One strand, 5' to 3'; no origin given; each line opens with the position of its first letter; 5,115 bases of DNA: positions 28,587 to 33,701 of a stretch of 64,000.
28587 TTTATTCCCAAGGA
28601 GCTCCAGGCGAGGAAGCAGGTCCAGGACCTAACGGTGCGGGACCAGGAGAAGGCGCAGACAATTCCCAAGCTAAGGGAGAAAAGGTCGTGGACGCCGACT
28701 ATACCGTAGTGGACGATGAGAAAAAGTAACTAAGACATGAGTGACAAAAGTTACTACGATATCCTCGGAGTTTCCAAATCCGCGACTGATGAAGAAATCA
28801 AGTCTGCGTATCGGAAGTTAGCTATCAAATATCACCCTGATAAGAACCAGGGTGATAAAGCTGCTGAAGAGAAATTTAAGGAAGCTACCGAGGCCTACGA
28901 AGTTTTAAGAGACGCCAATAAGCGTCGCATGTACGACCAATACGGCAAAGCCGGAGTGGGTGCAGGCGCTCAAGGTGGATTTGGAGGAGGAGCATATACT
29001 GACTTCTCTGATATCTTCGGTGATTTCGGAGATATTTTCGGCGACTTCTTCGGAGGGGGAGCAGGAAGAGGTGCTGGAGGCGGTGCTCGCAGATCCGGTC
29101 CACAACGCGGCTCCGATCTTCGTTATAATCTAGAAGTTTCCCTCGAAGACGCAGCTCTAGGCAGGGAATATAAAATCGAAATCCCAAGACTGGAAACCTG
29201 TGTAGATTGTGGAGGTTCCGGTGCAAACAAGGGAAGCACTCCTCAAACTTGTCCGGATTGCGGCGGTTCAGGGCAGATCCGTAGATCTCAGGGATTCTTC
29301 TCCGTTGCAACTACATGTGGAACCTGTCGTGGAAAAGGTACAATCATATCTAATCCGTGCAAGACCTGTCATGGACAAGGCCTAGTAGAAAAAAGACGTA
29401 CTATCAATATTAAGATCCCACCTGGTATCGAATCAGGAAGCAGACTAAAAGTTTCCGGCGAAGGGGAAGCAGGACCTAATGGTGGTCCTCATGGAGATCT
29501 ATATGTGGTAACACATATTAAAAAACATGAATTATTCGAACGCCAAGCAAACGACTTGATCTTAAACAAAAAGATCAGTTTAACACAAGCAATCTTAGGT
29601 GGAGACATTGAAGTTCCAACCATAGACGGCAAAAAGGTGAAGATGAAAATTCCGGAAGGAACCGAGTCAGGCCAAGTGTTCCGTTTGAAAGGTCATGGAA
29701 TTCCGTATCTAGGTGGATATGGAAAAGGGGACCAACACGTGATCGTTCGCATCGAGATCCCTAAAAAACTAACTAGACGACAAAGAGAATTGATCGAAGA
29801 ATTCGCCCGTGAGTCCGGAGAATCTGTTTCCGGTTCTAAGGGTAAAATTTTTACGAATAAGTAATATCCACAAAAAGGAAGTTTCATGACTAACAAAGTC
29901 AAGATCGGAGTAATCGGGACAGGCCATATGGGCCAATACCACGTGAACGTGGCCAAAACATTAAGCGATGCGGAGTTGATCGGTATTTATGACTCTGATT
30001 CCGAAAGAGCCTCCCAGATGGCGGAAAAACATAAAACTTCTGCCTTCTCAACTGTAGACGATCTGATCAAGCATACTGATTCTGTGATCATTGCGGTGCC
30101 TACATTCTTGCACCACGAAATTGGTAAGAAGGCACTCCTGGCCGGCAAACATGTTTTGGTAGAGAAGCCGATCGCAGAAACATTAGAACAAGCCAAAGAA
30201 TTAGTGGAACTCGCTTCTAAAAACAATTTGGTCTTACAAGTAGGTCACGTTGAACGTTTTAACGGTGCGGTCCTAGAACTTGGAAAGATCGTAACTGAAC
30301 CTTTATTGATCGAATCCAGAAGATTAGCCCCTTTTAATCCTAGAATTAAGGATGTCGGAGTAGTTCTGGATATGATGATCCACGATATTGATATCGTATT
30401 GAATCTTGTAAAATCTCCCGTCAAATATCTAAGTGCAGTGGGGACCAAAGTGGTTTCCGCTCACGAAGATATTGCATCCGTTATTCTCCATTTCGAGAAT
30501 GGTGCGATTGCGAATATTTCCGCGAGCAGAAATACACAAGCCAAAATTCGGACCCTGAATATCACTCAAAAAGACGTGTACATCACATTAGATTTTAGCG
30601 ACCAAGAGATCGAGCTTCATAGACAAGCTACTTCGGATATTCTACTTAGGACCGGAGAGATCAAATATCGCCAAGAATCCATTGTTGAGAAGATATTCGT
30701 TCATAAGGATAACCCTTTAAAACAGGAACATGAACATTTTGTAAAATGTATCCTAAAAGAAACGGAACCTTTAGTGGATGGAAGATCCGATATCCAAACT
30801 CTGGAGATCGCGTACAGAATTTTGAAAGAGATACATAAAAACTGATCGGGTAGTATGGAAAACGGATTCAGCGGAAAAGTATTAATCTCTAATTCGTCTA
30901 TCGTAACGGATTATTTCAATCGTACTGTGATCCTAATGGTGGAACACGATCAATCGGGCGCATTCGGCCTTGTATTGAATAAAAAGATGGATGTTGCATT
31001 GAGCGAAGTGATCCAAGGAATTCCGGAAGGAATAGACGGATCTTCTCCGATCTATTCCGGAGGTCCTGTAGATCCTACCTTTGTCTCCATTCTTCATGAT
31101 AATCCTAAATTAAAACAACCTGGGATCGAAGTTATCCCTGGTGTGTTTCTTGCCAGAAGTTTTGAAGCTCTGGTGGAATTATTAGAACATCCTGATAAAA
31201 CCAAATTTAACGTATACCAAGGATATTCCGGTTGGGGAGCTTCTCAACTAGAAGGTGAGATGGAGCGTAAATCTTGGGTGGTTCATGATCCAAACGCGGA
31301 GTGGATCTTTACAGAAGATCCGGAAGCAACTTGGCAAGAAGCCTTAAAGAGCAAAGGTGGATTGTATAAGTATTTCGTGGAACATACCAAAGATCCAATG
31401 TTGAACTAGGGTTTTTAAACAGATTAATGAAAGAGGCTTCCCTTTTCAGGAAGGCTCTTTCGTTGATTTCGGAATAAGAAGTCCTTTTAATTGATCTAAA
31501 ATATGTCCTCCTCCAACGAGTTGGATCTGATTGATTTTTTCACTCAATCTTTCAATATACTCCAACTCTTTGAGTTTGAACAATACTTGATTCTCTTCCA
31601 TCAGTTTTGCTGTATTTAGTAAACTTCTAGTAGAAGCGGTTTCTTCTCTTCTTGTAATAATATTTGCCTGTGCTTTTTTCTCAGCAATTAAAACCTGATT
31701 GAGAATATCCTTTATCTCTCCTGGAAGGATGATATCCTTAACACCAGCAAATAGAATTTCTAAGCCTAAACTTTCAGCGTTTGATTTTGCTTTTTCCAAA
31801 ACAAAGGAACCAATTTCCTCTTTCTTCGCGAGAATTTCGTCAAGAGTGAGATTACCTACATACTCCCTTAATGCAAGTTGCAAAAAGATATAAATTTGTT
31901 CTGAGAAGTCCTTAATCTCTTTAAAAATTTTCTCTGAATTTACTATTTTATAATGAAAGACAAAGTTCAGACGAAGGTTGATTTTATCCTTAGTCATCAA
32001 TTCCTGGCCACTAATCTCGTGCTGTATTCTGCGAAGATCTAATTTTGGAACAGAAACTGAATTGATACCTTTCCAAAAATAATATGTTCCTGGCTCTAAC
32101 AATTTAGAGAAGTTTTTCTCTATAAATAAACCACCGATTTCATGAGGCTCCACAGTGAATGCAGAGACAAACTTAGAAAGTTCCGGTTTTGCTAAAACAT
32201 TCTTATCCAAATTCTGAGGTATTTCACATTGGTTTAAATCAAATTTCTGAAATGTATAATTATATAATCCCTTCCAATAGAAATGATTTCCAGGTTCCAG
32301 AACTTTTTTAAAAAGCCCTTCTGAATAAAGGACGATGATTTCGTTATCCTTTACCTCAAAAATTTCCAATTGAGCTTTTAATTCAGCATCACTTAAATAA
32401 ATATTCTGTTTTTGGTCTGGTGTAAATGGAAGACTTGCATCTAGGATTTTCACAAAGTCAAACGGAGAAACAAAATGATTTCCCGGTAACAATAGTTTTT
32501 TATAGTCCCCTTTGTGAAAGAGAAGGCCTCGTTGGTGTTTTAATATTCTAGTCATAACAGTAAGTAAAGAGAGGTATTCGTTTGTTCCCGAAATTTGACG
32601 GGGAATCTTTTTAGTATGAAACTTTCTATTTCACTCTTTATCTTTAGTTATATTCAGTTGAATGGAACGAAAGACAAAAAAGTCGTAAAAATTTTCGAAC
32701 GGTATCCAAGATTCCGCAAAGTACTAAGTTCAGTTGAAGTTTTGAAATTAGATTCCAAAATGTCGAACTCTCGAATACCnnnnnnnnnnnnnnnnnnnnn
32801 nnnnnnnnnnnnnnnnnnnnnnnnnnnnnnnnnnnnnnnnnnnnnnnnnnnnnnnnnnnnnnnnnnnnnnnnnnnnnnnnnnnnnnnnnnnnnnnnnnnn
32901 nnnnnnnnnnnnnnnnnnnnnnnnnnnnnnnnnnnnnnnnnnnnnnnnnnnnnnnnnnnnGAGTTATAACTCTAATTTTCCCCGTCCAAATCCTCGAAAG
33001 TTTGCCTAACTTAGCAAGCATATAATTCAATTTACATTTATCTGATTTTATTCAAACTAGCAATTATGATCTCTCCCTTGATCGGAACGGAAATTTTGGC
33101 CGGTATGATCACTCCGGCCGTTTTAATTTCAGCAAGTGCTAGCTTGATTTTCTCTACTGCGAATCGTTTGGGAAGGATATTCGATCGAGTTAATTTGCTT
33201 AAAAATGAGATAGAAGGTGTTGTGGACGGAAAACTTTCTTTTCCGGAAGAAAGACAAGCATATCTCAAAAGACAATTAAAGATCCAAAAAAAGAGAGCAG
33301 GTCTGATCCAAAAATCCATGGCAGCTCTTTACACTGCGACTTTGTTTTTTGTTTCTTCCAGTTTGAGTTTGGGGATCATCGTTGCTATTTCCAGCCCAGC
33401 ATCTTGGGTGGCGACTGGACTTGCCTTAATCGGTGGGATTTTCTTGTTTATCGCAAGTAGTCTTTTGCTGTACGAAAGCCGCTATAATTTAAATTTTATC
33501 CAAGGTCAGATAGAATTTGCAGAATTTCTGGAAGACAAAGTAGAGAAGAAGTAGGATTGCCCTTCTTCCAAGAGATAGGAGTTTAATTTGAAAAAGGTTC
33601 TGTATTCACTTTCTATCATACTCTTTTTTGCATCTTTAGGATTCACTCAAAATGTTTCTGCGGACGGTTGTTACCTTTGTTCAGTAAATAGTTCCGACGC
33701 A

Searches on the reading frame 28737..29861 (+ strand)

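Call 98: search_protein_families(library=pfam, proteins=[window:28737-29861:+], max_evalue=0.00001)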
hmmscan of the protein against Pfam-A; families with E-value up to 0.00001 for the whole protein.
window:28737-29861:+ (375 aa): 3 families
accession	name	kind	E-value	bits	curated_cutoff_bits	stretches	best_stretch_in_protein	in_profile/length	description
PF01556.23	DnaJ_C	-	2e-50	171.2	26.6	1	128-342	1-152/152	DnaJ C terminal domain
PF00226.36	DnaJ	-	7.6e-29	100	27.8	1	5-67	1-63/63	DnaJ domain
PF00684.25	DnaJ_CXXCXGXG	-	1.1e-14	54.8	32.7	1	155-215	1-65/65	DnaJ central domain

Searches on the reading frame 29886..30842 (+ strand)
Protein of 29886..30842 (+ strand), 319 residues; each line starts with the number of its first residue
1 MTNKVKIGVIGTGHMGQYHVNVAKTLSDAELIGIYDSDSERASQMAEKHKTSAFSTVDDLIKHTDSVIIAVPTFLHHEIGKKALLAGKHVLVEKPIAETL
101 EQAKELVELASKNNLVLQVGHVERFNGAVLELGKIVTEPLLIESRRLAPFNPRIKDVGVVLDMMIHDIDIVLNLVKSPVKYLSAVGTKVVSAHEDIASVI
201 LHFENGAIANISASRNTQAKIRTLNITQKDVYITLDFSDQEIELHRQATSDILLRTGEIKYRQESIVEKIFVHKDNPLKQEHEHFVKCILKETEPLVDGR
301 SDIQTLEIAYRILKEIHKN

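Call 98: search_protein_families(library=pfam, proteins=[window:29886-30842:+], max_evalue=0.00001)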
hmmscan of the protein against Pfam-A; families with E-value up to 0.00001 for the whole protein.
window:29886-30842:+ (319 aa): 4 families
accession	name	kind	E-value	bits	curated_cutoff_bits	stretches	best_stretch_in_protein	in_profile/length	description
PF01408.29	GFO_IDH_MocA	-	1.6e-33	116.4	24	1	5-121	1-120/120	Oxidoreductase family, NAD-binding Rossmann fold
PF22725.1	GFO_IDH_MocA_C3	-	8.4e-13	48.8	27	1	156-220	42-109/124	GFO/IDH/MocA C-terminal domain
PF03807.23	F420_oxidored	-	4.4e-07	30.8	21.6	1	6-88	1-86/94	NADP oxidoreductase coenzyme F420-dependent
PF02894.22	GFO_IDH_MocA_C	-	2e-06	28.2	22.9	1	155-313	38-207/218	Oxidoreductase family, C-terminal alpha/beta domain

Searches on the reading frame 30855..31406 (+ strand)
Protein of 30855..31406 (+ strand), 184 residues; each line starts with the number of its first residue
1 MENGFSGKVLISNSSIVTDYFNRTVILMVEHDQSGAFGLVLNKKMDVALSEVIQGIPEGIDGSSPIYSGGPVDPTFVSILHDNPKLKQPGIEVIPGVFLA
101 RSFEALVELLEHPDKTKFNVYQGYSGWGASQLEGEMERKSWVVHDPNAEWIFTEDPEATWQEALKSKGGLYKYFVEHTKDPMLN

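Call 3: search_protein_families(library=pfam, proteins=[window:30855-31406:+], max_evalue=0.1)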
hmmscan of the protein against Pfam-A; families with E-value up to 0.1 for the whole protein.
window:30855-31406:+ (184 aa): 1 family
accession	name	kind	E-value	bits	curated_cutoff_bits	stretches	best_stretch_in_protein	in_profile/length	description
PF02622.21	DUF179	-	2.8e-38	131.8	27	1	17-168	4-157/157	AlgH-like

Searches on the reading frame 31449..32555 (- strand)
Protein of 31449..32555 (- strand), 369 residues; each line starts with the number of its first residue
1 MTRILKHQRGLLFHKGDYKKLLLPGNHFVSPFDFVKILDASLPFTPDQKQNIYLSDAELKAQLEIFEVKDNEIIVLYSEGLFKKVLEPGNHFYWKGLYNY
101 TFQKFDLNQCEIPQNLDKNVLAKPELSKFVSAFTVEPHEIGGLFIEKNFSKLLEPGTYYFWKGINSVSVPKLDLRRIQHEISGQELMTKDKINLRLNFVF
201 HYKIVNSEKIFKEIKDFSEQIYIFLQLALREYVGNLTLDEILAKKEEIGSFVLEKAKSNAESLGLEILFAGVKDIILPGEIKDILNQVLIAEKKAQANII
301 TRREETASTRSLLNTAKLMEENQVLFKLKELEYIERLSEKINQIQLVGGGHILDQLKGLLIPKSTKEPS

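Call 3: search_protein_families(library=pfam, proteins=[window:31449-32555:-], max_evalue=0.1)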
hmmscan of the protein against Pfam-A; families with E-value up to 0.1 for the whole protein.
window:31449-32555:- (369 aa): 3 families
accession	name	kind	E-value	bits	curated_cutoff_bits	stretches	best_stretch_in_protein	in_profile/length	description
PF01145.31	Band_7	-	1.4e-33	116.8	23.6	1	134-305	2-175/176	SPFH domain / Band 7 family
PF13421.11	Band_7_1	-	0.062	13.4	24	0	204-287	121-205/211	SPFH domain-Band 7 family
PF12791.13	RsgI_N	-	0.071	13.4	25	0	65-85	6-26/40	Anti-sigma factor N-terminus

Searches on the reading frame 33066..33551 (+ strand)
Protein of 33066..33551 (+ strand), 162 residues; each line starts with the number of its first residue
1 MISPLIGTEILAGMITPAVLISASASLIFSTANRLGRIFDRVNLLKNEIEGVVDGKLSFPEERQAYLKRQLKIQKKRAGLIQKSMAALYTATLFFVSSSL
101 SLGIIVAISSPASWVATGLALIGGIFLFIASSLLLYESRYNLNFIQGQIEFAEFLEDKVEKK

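Call 3: search_protein_families(library=pfam, proteins=[window:33066-33551:+], max_evalue=0.1)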
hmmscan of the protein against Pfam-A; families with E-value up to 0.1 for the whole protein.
window:33066-33551:+ (162 aa): 4 families
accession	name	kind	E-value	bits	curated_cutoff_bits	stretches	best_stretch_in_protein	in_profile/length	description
PF11026.13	DUF2721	-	1.4e-24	86.9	28.3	1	14-145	1-127/129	Protein of unknown function (DUF2721)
PF01988.24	VIT1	-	0.0011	19.2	28.1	1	33-130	83-179/214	VIT family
PF04103.21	CD20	-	0.013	16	27.9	1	98-139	12-54/156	CD20-like family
PF07332.16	Phage_holin_3_6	-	0.09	13.3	28.4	1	66-133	21-86/116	Putative Actinobacterial Holin-X, holin superfamily III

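Call 4: search_protein_families(library=ncbifam, proteins=[window:33066-33551:+], max_evalue=0.1)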
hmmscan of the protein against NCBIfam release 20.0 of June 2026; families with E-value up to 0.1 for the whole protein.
window:33066-33551:+ (162 aa): 0 families
